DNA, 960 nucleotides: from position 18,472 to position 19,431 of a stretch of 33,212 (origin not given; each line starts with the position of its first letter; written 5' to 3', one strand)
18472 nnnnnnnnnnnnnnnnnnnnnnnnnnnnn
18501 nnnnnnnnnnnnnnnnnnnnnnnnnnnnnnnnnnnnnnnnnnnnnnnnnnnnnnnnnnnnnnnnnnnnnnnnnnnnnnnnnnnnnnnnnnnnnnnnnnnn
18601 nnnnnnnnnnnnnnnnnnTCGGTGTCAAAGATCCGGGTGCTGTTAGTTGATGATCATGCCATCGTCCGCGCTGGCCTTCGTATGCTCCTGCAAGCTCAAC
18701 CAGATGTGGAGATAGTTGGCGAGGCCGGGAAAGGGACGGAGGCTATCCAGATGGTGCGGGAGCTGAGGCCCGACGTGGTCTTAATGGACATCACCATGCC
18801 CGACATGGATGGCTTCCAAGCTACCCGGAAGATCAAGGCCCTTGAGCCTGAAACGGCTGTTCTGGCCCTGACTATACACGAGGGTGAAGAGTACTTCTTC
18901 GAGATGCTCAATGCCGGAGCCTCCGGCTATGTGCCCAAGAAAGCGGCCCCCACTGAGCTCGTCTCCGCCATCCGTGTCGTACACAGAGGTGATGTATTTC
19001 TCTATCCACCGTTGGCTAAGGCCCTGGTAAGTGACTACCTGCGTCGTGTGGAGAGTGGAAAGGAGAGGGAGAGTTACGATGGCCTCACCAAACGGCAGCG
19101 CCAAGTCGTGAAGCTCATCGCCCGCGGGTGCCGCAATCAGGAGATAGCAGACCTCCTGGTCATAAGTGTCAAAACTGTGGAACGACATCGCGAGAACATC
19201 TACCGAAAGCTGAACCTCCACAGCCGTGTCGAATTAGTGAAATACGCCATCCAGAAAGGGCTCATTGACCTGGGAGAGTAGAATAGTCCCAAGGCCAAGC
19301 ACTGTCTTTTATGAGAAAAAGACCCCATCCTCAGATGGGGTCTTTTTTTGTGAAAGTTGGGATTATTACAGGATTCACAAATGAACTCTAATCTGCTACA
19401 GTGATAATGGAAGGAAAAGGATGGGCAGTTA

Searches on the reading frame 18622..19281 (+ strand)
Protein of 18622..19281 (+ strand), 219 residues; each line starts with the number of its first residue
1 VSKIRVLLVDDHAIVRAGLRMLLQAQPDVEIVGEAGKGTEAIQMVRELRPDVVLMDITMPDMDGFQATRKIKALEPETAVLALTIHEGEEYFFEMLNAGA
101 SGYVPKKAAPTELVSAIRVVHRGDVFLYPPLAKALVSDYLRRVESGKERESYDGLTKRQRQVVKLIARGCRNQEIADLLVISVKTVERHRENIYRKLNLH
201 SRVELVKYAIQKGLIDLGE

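Call 75: search_protein_families(library=pfam, max_evalue=0.0001, proteins=[window:18622-19281:+])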
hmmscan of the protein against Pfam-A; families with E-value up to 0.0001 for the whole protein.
window:18622-19281:+ (219 aa): 3 families
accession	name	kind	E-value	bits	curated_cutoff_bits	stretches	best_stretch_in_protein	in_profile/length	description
PF00072.30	Response_reg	-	1e-30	106.6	30.2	1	6-118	1-111/111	Response regulator receiver domain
PF00196.25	GerE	-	9.6e-20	70.4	23.5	1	154-209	2-57/57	Bacterial regulatory proteins, luxR family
PF08281.18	Sigma70_r4_2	-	1.3e-05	25.2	25.7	1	154-196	10-53/54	Sigma-70, region 4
